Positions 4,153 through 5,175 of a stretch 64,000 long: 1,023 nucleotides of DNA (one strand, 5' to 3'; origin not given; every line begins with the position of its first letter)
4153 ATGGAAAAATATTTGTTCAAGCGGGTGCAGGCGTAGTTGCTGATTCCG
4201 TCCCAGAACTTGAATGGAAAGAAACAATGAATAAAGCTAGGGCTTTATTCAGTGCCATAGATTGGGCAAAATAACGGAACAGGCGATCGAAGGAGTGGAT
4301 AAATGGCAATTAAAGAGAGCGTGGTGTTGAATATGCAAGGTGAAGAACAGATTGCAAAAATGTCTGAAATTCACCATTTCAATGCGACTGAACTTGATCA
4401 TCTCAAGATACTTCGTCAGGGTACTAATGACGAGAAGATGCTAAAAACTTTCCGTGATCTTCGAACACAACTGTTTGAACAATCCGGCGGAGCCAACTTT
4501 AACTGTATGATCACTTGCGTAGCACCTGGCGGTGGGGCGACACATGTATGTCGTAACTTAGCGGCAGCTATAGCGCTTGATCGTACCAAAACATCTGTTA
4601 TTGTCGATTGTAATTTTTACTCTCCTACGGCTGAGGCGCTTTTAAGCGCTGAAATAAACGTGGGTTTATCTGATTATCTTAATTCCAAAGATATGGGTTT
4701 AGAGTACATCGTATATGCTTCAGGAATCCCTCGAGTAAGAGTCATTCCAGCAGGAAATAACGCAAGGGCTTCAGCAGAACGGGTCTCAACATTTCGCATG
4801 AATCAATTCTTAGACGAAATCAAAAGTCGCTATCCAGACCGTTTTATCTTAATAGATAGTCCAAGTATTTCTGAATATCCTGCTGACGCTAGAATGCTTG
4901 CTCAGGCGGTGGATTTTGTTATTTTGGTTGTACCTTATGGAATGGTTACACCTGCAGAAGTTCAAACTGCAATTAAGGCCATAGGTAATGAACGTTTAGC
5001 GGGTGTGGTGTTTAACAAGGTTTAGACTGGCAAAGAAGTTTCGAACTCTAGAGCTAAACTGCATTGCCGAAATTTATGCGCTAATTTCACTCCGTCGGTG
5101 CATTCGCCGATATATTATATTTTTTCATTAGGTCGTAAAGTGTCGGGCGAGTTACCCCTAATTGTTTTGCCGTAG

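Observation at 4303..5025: BY-kinase-fold protein with the P-loop lysine replaced by alanine, apparently co-transcribed with trpE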

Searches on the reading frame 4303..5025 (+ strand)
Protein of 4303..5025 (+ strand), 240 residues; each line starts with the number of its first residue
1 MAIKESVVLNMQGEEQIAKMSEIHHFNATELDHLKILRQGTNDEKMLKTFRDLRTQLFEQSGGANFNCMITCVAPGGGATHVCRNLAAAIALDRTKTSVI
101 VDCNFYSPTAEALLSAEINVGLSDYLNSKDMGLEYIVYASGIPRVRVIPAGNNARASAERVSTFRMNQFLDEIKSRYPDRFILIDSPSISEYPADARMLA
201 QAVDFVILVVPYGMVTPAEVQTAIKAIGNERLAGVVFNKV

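Call 3: search_protein_families(library=ncbifam, proteins=[window:4303-5025:+], max_evalue=0.01)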
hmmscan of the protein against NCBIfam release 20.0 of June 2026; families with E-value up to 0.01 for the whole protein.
window:4303-5025:+ (240 aa): 7 families
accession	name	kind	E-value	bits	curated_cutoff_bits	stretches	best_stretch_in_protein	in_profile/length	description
TIGR03018.1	pepcterm_TyrKin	hypoth_equivalog_domain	1.5e-46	158.4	230.65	1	41-238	6-207/207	XrtA-associated tyrosine autokinase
NF008568.0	PRK11519.1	equivalog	2.4e-18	65.7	1068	1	33-238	493-696/720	tyrosine-protein kinase Wzc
TIGR01007.1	eps_fam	subfamily_domain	2.1e-17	63.3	108.05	1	50-240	3-190/204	polysaccharide biosynthesis tyrosine autokinase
NF007350.0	PRK09841.1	equivalog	1.5e-13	49.8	1248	1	45-229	510-690/726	tyrosine-protein kinase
TIGR03029.1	EpsG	equivalog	7.8e-12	44.9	313.8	1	47-210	84-243/274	chain length determinant protein tyrosine kinase EpsG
TIGR01005.1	eps_transp_fam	subfamily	8.7e-11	40.7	411.7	1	48-239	528-717/754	exopolysaccharide transport protein family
TIGR03371.1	cellulose_yhjQ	equivalog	0.0037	16.8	157.85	1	69-221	5-155/246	cellulose biosynthesis protein BcsQ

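Call 4: search_protein_families(library=pfam, proteins=[window:4303-5025:+], max_evalue=0.01)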
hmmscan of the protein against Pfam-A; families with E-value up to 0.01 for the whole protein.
window:4303-5025:+ (240 aa): 0 families

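Call 5: find_homologous_proteins(query=window:4303-5022:+, max_evalue=0.001)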
Query window:4303-5022:+ (240 aa): 298 proteins with E <= 0.001 among 1455 candidates; the best 120 are listed.
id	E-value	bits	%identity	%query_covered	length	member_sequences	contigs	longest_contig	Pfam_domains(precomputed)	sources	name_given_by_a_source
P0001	8.3e-153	524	100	100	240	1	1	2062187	-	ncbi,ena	-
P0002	8.7e-120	416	78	100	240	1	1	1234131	-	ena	-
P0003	3.0e-117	408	78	96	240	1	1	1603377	-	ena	-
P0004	6.0e-106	371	70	96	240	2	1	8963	-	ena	-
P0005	2.9e-103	362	67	98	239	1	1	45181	-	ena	-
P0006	8.8e-95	334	65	96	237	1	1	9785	-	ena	-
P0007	6.9e-93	328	64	95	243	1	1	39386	PF10609.16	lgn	-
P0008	1.3e-91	324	63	95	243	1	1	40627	-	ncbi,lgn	-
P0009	1.5e-91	324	63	95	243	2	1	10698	-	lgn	-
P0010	2.7e-91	323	62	95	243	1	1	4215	-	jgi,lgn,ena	-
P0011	5.9e-91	322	61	95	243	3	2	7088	-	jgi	jgi:Mrp family chromosome partitioning ATPase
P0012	1.1e-90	321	61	95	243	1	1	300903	-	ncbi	-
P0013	1.2e-90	321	62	95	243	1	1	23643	-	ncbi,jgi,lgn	ncbi:MAG: protein-tyrosine kinase [Flavobacteriales bacterium]|jgi:protein-tyrosine kinase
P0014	1.8e-90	320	60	95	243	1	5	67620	-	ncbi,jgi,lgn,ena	-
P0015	3.8e-90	319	61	95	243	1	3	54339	-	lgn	-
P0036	1.3e-83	298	57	98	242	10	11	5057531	-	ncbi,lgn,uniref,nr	ncbi:XRE family transcriptional regulator [Saccharophagus degradans]|uniref:Transcriptional regulato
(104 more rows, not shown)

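Call 10: find_encoding_contigs(protein=P0036, flank=10000, max_places=2)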
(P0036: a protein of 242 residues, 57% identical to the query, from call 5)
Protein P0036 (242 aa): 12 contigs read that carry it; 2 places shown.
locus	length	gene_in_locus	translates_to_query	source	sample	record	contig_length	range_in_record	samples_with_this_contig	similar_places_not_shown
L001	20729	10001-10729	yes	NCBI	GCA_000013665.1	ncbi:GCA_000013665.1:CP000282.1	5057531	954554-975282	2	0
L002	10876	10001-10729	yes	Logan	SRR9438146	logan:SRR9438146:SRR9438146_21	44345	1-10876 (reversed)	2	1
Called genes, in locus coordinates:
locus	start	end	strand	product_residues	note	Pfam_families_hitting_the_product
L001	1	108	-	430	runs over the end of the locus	PF13623:SurA_N_2, PF13624:SurA_N_3, PF09312:SurA_N, PF13616:Rotamase_3, PF00639:Rotamase, PF13145:Rotamase_2, PF13616:Rotamase_3, PF00639:Rotamase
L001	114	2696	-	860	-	PF03968:LptD_N, PF04453:LptD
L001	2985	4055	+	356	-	PF01636:APH, PF02958:EcKL (weak), PF07914:DUF1679 (weak)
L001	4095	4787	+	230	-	PF00483:NTP_transferase, PF12804:NTP_transf_3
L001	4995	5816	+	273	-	PF10988:DUF2807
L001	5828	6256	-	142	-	-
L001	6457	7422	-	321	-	PF12048:DUF3530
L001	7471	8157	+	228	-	PF00834:Ribul_P_3_epim, PF01729:QRPTase_C (faint)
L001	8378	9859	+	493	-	PF04715:, PF00425:Chorismate_bind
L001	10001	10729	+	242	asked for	-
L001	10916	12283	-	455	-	PF00072:Response_reg, PF00158:Sigma54_activat, PF14532:Sigma54_activ_2, PF01078:Mg_chelatase (faint), PF07728:AAA_5 (weak), PF25601:AAA_lid_14, PF02954:HTH_8 (weak)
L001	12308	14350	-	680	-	PF02518:HATPase_c, PF13589:HATPase_c_3 (weak)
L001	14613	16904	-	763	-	PF07793:DUF1631, PF26671:DUF1631_2nd, PF26672:DUF1631_3rd, PF26670:DUF1631_C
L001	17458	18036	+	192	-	PF00117:GATase, PF07722:Peptidase_C26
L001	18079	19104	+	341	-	PF02885:Glycos_trans_3N, PF00591:Glycos_transf_3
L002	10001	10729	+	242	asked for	-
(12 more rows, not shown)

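Call 11: find_encoding_contigs(protein=P0001, flank=3000, max_places=2)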
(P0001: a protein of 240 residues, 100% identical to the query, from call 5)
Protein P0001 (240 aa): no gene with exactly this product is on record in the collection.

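Call 13: search_solved_structures(query=window:4303-5022:+, max_evalue=0.01, show_alignments=3)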
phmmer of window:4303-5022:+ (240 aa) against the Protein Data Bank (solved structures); distinct sequences matched with E-value up to 0.01: 15.
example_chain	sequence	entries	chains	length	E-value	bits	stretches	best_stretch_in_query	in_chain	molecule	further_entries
3la6_A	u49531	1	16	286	4.5e-12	49.2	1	35-238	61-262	Tyrosine-protein kinase wzc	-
9xgv_A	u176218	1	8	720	3.2e-11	46.4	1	36-238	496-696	Tyrosine-protein kinase wzc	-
9r62_I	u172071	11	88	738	3.4e-11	46.3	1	36-238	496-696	Tyrosine-protein kinase wzc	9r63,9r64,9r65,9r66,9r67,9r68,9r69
6u1q_A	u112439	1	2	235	5.6e-11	45.6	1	68-239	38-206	VpsO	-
4jlv_A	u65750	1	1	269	1.8e-10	43.9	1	46-239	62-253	C-terminal fragment of Membrane protein CapA1, Putative uncharacterized protein capB1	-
6z0p_A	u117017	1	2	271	6.4e-10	42.1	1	46-238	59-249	BceF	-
3cio_A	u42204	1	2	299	1.2e-09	41.2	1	45-228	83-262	Tyrosine-protein kinase etk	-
3bfv_A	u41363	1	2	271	1.3e-08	37.8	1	44-239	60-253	Membrane protein CapA1, Protein tyrosine kinase,Protein tyrosine kinase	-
2ved_A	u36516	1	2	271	1.3e-08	37.8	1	44-239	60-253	MEMBRANE PROTEIN CAPA1, PROTEIN TYROSINE KINASE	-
4jmp_A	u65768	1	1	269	2.2e-08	37.1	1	47-239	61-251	C-terminal fragment of CapA, Protein tyrosine kinase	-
7ni2_A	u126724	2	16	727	5.5e-06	29.3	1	39-227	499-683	Tyrosine-protein kinase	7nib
9i2q_D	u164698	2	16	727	5.5e-06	29.3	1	39-227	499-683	Putative transmembrane protein Wzc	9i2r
9exq_D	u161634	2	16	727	5.5e-06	29.3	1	39-227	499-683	Putative transmembrane protein Wzc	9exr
9exo_H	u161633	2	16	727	5.5e-06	29.3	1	39-227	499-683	Putative transmembrane protein Wzc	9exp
7nhr_A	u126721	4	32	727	5.5e-06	29.3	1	39-227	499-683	Putative transmembrane protein Wzc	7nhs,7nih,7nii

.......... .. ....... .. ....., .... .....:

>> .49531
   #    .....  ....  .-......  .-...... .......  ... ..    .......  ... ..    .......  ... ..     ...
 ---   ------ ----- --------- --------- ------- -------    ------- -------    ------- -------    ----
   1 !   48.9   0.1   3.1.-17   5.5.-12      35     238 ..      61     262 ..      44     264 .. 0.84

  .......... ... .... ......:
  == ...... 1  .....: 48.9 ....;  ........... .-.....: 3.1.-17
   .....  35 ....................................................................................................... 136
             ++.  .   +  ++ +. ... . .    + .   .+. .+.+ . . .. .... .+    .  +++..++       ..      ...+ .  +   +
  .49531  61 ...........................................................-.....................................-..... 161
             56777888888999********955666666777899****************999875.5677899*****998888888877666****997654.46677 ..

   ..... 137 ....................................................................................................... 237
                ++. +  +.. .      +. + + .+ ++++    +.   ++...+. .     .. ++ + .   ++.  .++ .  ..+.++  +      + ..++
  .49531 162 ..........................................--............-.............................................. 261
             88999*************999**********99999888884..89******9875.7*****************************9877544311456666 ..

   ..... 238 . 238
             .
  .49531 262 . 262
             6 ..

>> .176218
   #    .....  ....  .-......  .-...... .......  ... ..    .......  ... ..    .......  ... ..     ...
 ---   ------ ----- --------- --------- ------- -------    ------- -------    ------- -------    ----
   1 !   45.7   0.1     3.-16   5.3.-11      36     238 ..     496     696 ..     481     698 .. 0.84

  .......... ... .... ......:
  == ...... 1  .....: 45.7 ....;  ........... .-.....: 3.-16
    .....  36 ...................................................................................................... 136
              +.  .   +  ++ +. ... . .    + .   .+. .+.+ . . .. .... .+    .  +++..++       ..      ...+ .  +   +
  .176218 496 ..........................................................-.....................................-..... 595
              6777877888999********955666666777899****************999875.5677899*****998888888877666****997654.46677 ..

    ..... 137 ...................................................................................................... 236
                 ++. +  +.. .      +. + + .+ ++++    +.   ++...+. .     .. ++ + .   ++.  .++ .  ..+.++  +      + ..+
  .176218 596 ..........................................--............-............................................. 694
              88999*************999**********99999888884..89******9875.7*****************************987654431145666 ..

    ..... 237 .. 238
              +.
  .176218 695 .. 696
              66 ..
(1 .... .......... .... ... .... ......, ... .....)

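Call 19: search_protein_representatives(protein=window:4303-5022:+)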
Query: 240 residues. Proteins with E-value up to 0.001 (for the whole library): 20526; up to 1e-10: 2376; up to 1e-30: 154. The best 150 are listed.
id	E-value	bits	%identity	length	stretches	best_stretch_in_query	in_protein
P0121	1.8e-70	253.2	49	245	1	13-239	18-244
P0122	2.6e-62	226.5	46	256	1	12-238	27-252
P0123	4.3e-58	212.7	46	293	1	12-239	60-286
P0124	8.3e-57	208.5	48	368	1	15-239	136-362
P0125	2.7e-56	206.9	43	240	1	11-238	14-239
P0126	8.8e-55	201.9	45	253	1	15-238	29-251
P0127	1.4e-52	194.7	41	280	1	6-238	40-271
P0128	1.4e-51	191.4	43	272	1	16-238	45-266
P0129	2.2e-51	190.8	41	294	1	9-238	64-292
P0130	5.6e-51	189.5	44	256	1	15-239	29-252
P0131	6.6e-51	189.2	48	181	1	59-238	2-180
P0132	5.7e-50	186.2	40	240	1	15-238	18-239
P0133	2.0e-49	184.4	43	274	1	14-238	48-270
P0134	2.4e-49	184.1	42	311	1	36-238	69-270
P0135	4.8e-49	183.2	43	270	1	14-239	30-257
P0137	1.6e-48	181.4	41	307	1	13-238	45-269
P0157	1.7e-45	171.5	37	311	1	14-238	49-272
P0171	1.3e-43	165.4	40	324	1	14-239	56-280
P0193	8.3e-41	156.2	36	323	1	14-239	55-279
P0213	4.9e-39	150.5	35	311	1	16-238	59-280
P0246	2.3e-35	138.4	38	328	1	13-238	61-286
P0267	1.8e-32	129.0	26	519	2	68-239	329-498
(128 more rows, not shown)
